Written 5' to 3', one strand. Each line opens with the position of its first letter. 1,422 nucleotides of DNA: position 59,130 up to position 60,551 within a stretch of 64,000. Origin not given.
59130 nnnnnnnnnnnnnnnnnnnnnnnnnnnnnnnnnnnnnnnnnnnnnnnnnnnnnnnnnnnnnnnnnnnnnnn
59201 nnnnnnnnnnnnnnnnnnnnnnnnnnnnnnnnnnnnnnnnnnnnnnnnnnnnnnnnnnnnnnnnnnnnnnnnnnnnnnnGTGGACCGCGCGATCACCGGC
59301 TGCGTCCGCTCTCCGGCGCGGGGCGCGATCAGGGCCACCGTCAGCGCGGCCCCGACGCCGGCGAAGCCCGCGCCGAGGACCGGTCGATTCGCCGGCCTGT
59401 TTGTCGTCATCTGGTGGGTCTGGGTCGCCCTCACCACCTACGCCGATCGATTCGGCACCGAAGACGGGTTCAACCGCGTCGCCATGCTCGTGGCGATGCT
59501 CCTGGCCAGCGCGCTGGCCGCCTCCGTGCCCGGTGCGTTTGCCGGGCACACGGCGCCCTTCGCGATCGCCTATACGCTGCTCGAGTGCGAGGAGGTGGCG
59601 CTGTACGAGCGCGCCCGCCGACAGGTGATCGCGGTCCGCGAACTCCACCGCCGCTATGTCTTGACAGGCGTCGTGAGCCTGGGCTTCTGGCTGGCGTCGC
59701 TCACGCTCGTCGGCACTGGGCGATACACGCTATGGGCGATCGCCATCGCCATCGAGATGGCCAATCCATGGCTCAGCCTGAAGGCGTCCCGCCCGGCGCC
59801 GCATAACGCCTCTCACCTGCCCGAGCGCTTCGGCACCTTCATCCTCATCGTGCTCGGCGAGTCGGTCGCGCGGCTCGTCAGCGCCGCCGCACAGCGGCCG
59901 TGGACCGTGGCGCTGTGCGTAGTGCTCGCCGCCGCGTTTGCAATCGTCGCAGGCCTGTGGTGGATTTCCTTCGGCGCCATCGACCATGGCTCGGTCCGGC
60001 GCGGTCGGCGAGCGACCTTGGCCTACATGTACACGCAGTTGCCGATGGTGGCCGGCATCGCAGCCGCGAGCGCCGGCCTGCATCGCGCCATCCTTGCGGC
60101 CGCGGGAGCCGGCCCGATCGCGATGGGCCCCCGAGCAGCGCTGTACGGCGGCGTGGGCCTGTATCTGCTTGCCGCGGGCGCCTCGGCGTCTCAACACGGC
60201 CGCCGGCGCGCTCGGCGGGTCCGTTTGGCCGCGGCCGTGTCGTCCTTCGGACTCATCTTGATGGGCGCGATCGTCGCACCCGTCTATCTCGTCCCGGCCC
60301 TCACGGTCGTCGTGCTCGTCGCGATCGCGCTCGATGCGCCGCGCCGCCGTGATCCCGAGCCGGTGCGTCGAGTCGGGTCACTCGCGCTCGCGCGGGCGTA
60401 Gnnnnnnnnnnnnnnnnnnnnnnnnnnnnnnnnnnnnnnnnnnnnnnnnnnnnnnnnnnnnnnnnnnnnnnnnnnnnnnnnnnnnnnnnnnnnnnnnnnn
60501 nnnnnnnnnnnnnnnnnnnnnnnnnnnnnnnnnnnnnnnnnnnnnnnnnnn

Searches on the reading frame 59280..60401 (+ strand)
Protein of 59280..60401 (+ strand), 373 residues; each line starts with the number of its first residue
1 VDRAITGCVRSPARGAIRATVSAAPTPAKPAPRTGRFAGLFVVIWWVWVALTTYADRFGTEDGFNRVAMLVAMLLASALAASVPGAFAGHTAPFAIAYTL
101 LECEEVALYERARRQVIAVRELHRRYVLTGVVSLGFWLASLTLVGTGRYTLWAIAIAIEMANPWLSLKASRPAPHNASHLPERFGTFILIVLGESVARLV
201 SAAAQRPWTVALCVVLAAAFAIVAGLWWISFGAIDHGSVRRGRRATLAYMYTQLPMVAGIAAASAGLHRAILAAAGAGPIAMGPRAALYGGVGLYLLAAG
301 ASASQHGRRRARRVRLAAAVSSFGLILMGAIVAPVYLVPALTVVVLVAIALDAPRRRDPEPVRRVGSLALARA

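Call 24: search_protein_families(library=pfam, proteins=[window:59280-60401:+], max_evalue=0.01)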
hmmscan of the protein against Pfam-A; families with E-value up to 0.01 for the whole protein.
window:59280-60401:+ (373 aa): 1 family
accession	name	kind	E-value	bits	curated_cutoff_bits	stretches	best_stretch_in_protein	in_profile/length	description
PF06772.16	LtrA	-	3e-64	217.9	31.9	1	30-349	31-354/356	Bacterial low temperature requirement A protein (LtrA)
